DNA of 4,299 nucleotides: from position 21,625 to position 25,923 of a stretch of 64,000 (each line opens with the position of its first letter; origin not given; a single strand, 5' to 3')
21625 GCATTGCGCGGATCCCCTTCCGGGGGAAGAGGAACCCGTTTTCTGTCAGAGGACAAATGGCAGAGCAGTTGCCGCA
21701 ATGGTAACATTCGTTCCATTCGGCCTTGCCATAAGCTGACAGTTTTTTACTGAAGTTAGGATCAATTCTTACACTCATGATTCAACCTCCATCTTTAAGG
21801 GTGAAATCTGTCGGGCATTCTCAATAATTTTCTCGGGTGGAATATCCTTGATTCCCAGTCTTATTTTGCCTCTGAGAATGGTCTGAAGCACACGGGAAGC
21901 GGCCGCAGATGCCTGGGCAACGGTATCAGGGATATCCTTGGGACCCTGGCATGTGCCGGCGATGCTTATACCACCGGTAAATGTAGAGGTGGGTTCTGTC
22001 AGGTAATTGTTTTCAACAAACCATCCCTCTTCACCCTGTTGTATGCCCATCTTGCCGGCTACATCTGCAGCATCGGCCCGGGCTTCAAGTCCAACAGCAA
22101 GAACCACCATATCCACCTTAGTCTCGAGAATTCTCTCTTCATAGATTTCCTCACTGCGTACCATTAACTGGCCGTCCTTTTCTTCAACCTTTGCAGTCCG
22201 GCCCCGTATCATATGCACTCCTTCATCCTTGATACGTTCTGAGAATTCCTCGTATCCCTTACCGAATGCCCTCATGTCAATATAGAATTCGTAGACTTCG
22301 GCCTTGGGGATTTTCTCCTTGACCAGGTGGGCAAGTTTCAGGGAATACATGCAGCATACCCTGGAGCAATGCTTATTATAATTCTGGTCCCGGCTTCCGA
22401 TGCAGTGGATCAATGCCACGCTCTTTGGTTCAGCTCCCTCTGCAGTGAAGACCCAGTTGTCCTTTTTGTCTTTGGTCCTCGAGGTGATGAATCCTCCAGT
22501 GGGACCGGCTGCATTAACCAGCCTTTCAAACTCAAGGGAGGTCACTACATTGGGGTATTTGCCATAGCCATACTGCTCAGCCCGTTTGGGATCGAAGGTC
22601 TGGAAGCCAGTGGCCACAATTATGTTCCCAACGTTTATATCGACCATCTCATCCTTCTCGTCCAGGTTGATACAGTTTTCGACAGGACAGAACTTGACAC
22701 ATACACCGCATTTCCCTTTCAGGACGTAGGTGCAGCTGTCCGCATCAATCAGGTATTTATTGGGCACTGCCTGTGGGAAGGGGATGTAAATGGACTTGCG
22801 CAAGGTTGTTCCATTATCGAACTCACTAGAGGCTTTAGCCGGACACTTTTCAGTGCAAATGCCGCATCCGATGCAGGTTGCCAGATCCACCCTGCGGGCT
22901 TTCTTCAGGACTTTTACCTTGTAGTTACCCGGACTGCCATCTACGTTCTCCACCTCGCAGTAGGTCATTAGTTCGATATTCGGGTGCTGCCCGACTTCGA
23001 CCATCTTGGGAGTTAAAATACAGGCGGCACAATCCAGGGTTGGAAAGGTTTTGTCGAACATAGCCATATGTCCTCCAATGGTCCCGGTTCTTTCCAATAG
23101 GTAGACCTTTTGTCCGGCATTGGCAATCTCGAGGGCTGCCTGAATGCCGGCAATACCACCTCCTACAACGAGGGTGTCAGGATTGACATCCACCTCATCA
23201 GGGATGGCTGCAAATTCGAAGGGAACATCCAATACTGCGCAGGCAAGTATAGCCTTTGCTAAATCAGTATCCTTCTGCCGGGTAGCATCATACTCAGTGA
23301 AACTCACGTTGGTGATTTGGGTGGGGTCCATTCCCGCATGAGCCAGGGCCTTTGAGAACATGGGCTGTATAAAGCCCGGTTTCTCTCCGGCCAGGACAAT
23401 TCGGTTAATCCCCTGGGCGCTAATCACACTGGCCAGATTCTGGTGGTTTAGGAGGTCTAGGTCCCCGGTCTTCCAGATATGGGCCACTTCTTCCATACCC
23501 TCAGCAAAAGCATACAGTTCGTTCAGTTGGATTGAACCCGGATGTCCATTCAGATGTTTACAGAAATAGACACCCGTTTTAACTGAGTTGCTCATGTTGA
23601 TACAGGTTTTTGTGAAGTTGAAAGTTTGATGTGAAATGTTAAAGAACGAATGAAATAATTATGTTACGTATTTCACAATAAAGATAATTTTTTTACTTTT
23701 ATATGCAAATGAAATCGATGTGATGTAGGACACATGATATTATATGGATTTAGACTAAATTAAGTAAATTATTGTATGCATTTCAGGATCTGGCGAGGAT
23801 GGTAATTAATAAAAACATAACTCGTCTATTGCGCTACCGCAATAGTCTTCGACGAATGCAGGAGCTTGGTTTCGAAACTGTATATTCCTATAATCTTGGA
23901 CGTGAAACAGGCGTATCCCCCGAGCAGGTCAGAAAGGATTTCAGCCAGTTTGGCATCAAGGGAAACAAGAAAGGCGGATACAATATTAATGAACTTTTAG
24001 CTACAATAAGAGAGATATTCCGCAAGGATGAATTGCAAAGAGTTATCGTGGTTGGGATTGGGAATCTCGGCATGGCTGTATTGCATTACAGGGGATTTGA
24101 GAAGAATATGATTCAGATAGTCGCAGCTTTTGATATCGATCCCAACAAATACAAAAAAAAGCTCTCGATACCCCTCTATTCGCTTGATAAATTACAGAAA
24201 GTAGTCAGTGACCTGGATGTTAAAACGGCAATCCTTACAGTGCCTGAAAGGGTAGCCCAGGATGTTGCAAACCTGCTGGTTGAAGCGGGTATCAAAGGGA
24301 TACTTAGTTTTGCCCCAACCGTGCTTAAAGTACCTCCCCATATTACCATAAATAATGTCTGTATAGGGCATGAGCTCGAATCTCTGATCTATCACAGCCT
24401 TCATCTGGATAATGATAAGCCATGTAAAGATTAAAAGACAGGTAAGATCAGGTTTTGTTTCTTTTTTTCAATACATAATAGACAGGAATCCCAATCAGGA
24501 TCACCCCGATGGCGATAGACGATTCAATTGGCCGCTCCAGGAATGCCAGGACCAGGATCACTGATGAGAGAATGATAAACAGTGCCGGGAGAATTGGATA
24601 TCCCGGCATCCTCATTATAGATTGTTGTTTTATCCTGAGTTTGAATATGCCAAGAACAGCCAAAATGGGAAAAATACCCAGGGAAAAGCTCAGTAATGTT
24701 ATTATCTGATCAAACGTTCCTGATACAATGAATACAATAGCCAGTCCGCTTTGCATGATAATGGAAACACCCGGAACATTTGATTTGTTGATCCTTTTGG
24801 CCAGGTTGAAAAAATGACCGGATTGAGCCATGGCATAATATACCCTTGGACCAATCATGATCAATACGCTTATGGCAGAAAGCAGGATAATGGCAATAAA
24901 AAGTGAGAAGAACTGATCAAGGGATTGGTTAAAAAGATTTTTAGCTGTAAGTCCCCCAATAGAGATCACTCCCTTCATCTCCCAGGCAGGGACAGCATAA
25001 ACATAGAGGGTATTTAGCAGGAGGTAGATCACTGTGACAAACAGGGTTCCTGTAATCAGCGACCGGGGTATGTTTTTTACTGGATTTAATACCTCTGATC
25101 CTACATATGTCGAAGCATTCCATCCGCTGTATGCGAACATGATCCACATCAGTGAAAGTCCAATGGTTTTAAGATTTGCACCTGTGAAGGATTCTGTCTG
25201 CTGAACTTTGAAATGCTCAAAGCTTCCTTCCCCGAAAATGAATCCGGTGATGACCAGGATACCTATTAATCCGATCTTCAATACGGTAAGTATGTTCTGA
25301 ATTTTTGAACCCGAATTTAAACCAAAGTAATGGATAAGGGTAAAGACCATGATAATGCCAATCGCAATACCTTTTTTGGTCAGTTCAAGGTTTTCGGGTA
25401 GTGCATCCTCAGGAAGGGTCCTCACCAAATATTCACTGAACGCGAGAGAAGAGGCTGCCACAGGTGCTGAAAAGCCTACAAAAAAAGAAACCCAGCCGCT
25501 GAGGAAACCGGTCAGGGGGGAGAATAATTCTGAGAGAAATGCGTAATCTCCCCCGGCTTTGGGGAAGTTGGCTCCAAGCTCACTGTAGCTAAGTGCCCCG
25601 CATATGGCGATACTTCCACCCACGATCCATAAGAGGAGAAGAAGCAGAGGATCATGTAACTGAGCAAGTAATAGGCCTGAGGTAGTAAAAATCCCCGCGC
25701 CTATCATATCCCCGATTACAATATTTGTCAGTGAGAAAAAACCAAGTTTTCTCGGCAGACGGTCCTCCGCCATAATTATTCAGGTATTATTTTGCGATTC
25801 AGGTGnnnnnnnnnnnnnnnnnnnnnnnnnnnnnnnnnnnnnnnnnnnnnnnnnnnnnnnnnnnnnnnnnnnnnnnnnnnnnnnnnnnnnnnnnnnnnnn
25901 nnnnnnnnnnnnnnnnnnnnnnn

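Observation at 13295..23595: Mvh-type [NiFe] hydrogenase operon joined to two HdrA-like flavoproteins and a QmoC-like membrane subunit, with no HdrBC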

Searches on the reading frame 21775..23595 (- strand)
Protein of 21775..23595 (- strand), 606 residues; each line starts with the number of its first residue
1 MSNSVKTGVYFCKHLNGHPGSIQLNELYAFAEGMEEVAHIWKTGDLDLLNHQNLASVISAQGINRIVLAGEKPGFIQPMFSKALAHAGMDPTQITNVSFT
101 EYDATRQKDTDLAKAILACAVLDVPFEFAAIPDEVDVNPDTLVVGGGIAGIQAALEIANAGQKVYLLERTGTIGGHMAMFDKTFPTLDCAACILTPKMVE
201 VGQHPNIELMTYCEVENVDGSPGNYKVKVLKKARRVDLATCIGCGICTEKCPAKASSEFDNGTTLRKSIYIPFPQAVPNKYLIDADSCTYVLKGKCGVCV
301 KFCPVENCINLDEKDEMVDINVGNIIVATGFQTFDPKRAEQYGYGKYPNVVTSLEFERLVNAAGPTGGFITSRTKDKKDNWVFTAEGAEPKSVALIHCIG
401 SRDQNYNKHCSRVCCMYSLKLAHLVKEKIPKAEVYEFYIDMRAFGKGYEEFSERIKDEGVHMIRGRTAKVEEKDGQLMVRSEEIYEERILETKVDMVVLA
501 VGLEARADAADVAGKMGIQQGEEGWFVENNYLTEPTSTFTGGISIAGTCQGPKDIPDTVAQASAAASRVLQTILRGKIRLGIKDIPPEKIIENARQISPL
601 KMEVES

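Call 3: search_protein_families(library=pfam, proteins=[window:21775-23595:-], max_evalue=0.01)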
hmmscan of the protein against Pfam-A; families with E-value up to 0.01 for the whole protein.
window:21775-23595:- (606 aa): 18 families
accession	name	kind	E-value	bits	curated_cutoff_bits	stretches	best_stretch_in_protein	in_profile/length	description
PF07992.20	Pyr_redox_2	-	1.5e-15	57.9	26.1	2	140-229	2-87/291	Pyridine nucleotide-disulphide oxidoreductase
PF12831.13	FAD_oxidored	-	1.3e-08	35.1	27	1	140-178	1-39/416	FAD dependent oxidoreductase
PF00890.30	FAD_binding_2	-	5.3e-07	29.6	20.4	1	140-178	1-39/414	FAD binding domain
PF01266.30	DAO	-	1.6e-06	28.3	27.9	1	140-174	1-35/353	FAD dependent oxidoreductase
PF13450.12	NAD_binding_8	-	1.7e-06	28.7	21.9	1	143-194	1-52/68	NAD(P)-binding Rossmann-like domain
PF13237.11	Fer4_10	-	4.1e-06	27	25.5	1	236-256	4-26/53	4Fe-4S dicluster domain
PF00037.32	Fer4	-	4.7e-06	26.6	21.1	1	236-255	3-22/24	4Fe-4S binding domain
PF12838.12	Fer4_7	-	1.3e-05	26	27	1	240-306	1-51/52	4Fe-4S dicluster domain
PF01134.28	GIDA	-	3.5e-05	23.5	22.1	1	141-174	2-36/391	Glucose inhibited division protein A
PF00070.33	Pyr_redox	-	0.00014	22.8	22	1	141-183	2-41/82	Pyridine nucleotide-disulphide oxidoreductase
PF13187.11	Fer4_9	-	0.00024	21.5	27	1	241-305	2-49/52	4Fe-4S dicluster domain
PF12797.12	Fer4_2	-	0.00035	20.8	24.5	1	235-253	4-22/22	4Fe-4S binding domain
PF13484.11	Fer4_16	-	0.00036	21.7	30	1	241-305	2-65/66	4Fe-4S double cluster binding domain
PF03486.20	HI0933_like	-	0.00073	19.5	50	1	140-178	2-40/244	HI0933-like protein Rossmann domain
PF13738.12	Pyr_redox_3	-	0.0009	19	30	1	140-228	166-248/305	Pyridine nucleotide-disulphide oxidoreductase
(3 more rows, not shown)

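Call 4: search_protein_families(library=ncbifam, proteins=[window:21775-23595:-], max_evalue=0.01)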
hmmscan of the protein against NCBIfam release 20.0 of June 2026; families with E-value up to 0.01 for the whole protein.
window:21775-23595:- (606 aa): 106 families (the best 25 are shown)
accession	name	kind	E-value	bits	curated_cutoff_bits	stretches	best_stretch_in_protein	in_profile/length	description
NF040770.1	hetero_SS_HdrA2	exception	3.4e-163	544.7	1100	1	6-580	1-567/777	CoB-CoM heterodisulfide reductase HdrA2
NF041778.1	hetero_SS_HdrA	equivalog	1.2e-123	413.6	1400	1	54-580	54-577/771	ferredoxin:CoB-CoM heterodisulfide reductase subunit HdrA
NF041891.1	hdrA_Methbact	equivalog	4e-111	372.5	1300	1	57-575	50-558/762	ferredoxin:CoB-CoM heterodisulfide reductase subunit HdrA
NF005560.0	PRK07233.1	equivalog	1.5e-07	30.6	252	1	142-182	4-44/435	hypothetical protein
NF005512.0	PRK07121.1-5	subfamily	2.4e-07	29.7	812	1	133-179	16-62/489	FAD-binding protein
TIGR03467.1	HpnE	equivalog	3.2e-07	30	283.05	1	142-182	2-42/430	hydroxysqualene dehydroxylase HpnE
NF045637.1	carotdesatCrtDProt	equivalog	4.3e-07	28.8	580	1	142-198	2-58/485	1-hydroxycarotenoid 3,4-desaturase CrtD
NF005510.0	PRK07121.1-3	subfamily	1.1e-06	27.7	481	1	134-179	18-63/492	FAD-binding protein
TIGR01372.1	soxA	subfamily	1.5e-06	26.3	1164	1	133-188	163-218/996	sarcosine oxidase subunit alpha family protein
NF009410.0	PRK12771.1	subfamily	1.7e-06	26.9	516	1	142-177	142-177/566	NAD(P)-binding protein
TIGR03997.1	mycofact_OYE_2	equivalog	2e-06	26.5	793.15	1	141-183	382-424/645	mycofactocin system FadH/OYE family oxidoreductase 2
TIGR01350.1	lipoamide_DH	equivalog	2.4e-06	26.5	408.8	1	140-175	3-37/461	dihydrolipoyl dehydrogenase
TIGR01971.1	NuoI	subfamily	2.6e-06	27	113.05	1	230-263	72-108/121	NADH-quinone oxidoreductase, chain I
NF041087.1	bile_acid_BaiCD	equivalog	3.9e-06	25.3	825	1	140-179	382-421/642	bile acid Fe-S flavoenzyme BaiCD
NF045763.1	PhenlGlyoxDHPadF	equivalog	4.2e-06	26.9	150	1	236-256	57-77/78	NADH-dependent phenylglyoxylate dehydrogenase subunit delta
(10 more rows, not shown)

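Call 28: search_solved_structures(query=window:21775-23595:-, max_evalue=1e-10, show_alignments=2)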
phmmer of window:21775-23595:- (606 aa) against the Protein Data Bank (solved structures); distinct sequences matched with E-value up to 1e-10: 6.
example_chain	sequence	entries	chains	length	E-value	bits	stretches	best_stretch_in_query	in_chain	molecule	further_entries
5odc_A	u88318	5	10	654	1.9e-138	465.6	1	6-579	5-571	Heterodisulfide reductase, subunit A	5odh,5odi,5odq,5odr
9sfi_A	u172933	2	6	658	2.2e-134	452.2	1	6-580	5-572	CoB--CoM heterodisulfide reductase iron-sulfur subunit A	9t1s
8rvv_A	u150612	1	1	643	5.5e-134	450.9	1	56-580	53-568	H(2):CoB-CoM heterodisulfide,ferredoxin reductase subunit A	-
8rvu_a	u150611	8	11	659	5.7e-134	450.9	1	55-580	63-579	H(2):CoB-CoM heterodisulfide,ferredoxin reductase subunit A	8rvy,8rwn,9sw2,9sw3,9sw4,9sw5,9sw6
7bkb_A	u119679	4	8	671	3e-125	422.1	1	6-580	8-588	CoB--CoM heterodisulfide reductase iron-sulfur subunit A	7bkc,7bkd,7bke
6tjr_A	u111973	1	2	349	1.5e-41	145.6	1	319-570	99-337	Fumarate reductase/succinate dehydrogenase flavoprotein domain protein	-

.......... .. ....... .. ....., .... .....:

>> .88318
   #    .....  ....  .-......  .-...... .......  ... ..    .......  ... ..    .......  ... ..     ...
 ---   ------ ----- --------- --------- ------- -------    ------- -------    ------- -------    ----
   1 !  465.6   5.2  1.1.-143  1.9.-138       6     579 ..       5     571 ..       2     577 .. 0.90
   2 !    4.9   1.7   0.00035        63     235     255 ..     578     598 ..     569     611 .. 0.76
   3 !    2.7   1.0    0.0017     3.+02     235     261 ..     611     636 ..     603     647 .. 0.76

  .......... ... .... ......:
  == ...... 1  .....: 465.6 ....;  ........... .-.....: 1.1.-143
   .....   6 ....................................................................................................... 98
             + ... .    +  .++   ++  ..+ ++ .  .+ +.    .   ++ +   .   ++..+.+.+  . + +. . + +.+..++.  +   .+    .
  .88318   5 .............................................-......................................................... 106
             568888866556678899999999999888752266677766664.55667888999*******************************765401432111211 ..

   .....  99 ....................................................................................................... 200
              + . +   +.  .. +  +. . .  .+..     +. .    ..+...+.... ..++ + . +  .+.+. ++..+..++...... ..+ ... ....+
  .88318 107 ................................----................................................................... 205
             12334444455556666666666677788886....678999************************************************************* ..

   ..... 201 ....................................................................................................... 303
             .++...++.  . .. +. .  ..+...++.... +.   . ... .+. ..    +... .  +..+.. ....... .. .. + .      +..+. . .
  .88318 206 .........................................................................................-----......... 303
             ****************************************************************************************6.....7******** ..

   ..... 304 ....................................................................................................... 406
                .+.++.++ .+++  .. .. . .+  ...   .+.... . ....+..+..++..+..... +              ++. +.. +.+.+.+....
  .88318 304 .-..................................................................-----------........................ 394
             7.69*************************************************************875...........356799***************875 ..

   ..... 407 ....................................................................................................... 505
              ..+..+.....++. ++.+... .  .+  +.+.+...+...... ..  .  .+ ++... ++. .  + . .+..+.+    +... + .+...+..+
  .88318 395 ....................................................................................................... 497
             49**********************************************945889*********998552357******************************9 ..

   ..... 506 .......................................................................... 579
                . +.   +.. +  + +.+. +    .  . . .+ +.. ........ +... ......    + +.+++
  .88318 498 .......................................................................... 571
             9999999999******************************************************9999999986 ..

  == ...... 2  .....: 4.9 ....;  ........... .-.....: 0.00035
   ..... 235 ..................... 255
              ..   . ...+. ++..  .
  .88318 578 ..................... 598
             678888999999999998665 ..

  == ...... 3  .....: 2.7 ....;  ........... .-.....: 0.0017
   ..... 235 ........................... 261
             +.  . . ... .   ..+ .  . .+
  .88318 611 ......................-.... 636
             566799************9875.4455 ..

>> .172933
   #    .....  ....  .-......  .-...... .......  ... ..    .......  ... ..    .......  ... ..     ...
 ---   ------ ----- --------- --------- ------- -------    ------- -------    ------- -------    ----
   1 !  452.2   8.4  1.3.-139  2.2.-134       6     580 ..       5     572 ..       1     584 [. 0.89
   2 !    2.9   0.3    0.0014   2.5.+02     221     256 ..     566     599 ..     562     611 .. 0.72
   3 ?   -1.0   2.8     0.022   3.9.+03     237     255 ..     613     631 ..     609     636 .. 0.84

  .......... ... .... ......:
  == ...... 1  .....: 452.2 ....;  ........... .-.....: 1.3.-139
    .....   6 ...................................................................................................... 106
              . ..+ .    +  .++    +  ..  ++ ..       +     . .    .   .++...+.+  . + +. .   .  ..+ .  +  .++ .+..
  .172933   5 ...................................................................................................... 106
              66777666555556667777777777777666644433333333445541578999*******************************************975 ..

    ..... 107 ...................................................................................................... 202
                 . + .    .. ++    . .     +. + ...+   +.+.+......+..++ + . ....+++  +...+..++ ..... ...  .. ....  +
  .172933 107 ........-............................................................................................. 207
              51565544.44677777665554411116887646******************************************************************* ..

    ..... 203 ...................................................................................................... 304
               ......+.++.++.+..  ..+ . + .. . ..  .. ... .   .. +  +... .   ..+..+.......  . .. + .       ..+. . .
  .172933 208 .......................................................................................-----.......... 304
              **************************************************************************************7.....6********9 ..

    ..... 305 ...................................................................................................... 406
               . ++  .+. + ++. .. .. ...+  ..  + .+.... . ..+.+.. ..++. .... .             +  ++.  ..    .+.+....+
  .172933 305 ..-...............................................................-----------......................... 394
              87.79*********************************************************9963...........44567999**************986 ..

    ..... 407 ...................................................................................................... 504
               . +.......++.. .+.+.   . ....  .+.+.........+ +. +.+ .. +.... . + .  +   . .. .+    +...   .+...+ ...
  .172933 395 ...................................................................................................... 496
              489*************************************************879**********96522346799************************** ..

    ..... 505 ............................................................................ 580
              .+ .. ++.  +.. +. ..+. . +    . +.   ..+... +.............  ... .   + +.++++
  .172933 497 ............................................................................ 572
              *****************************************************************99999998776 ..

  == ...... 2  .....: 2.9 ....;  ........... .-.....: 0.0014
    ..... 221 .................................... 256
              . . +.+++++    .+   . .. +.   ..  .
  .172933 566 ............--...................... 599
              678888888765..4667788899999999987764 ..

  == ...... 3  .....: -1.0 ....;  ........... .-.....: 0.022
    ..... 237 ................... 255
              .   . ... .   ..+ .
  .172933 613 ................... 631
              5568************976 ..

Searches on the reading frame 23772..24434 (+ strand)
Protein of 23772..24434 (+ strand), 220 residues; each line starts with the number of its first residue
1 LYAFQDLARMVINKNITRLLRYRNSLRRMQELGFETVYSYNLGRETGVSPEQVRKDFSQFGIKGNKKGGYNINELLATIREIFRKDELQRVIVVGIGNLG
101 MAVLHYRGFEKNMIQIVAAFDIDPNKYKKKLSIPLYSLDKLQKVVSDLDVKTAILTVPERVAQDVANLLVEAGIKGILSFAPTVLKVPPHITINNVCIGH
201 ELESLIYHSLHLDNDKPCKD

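Call 8: search_protein_families(library=pfam, proteins=[window:23772-24434:+], max_evalue=0.00001)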
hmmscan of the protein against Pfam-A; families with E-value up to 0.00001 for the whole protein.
window:23772-24434:+ (220 aa): 2 families
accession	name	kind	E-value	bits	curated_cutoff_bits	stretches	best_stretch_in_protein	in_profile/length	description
PF02629.25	CoA_binding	-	7.2e-23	81.6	22.3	1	87-182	2-96/97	CoA binding domain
PF06971.19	Put_DNA-bind_N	-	3e-10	40.5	27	1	16-58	7-49/49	Putative DNA-binding protein N-terminus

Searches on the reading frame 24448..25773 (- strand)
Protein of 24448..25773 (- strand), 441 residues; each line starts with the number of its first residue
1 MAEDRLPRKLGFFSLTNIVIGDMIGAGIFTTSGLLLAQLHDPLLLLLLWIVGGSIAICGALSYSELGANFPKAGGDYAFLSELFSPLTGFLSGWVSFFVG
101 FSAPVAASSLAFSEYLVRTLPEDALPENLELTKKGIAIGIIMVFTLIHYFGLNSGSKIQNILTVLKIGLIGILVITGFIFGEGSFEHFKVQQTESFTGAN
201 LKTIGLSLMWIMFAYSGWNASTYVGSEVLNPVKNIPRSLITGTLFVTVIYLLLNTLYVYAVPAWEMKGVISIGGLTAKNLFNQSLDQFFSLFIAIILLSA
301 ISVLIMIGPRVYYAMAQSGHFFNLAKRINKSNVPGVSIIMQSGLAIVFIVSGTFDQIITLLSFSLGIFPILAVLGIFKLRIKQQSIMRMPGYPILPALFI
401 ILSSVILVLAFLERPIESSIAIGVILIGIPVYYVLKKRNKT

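Call 8: search_protein_families(library=pfam, proteins=[window:24448-25773:-], max_evalue=0.00001)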
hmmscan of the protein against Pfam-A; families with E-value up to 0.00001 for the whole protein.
window:24448-25773:- (441 aa): 2 families
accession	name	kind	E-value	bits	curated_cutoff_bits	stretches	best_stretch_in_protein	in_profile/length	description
PF13520.12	AA_permease_2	-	1.7e-58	199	27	1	10-413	1-407/427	Amino acid permease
PF00324.27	AA_permease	-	7e-35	121.1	24.6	1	18-417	5-427/470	Amino acid permease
